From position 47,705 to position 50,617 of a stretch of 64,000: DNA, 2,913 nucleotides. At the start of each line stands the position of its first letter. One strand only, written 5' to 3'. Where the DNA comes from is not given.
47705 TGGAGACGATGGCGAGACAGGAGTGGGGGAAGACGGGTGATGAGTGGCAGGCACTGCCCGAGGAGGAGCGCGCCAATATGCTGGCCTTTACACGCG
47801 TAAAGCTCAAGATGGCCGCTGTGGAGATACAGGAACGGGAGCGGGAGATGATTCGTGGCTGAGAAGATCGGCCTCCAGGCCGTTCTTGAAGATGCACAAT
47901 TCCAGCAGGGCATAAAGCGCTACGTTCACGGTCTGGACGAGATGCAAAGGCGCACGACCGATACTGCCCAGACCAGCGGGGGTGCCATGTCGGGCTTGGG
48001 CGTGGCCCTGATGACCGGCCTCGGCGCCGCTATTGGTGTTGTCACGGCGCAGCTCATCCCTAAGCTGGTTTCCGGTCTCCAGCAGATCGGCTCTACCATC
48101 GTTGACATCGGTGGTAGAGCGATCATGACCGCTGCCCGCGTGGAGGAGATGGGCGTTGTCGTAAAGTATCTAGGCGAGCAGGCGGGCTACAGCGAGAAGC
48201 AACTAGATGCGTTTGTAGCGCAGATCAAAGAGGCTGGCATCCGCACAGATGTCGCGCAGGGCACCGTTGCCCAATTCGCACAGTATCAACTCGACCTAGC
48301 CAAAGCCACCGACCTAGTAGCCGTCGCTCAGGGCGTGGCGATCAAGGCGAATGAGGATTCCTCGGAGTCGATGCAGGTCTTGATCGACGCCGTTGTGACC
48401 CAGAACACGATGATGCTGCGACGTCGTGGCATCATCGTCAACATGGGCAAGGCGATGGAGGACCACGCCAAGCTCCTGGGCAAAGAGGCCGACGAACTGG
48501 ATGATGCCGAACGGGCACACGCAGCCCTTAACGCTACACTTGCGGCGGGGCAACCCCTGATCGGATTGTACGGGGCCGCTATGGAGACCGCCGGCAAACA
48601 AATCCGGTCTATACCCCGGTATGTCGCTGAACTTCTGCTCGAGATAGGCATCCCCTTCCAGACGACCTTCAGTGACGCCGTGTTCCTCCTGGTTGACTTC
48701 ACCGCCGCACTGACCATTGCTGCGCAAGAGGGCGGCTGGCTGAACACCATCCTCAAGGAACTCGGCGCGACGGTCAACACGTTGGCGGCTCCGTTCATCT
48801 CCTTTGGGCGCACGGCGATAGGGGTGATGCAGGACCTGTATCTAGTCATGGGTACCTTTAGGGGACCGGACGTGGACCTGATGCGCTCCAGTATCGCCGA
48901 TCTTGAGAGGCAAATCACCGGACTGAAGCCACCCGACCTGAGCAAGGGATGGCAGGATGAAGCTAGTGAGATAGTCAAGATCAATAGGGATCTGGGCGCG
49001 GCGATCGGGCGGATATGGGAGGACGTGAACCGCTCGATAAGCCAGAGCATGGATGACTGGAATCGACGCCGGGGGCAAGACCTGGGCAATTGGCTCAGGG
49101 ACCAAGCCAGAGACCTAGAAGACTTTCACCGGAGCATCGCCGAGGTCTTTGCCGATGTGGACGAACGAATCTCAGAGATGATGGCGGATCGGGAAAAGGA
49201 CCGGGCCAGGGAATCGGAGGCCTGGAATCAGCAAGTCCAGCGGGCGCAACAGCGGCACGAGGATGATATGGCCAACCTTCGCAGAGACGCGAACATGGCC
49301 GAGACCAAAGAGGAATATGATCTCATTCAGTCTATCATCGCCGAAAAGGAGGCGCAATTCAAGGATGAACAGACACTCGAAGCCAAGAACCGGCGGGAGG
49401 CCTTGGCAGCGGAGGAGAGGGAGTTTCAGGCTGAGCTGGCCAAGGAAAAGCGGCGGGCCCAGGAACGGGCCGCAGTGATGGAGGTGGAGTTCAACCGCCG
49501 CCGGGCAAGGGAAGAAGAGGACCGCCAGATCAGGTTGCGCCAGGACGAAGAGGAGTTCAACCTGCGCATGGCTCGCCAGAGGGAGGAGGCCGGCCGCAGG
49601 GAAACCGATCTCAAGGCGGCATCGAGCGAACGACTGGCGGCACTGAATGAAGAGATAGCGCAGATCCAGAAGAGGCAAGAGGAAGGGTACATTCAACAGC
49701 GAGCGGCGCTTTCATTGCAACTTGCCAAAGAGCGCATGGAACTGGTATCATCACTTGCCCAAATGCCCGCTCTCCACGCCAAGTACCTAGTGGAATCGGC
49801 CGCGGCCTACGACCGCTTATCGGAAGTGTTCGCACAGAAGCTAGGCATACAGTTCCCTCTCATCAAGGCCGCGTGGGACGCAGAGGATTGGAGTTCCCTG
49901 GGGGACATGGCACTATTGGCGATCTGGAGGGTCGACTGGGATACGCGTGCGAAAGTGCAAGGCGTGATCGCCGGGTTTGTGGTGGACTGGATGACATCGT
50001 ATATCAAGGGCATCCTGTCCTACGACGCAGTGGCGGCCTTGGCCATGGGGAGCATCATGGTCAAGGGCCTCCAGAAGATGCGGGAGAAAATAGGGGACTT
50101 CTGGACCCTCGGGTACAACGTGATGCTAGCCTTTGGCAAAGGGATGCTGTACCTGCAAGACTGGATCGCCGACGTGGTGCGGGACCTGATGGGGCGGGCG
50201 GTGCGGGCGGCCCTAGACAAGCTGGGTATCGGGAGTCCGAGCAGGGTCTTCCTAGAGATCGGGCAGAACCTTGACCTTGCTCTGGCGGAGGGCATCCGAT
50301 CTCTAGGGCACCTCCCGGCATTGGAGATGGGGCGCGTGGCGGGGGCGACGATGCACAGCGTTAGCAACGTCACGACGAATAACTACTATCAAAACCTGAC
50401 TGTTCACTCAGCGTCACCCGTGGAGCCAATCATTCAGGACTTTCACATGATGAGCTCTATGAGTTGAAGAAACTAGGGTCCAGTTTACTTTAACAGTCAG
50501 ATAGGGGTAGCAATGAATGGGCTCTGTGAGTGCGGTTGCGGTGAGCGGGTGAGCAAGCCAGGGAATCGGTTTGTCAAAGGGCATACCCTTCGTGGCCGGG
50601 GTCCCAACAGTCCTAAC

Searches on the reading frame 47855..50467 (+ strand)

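Call 17: search_protein_families(library=phrogs, max_evalue=0.001, proteins=[window:47855-50467:+])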
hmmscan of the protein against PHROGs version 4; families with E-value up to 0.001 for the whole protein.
window:47855-50467:+ (870 aa): 4 families
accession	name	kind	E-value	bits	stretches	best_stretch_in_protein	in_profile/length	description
phrog_5493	-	tail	1.7e-07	31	1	705-846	902-1039/1102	tail length tape measure protein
phrog_4372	-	tail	8.1e-06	24.5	1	408-838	1328-1563/1681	tail length tape measure protein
phrog_1204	-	tail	1.2e-05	24.4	1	719-829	1261-1371/1483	tail protein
phrog_58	-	tail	2.6e-05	23.8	1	709-834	885-1008/1544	tail length tape measure protein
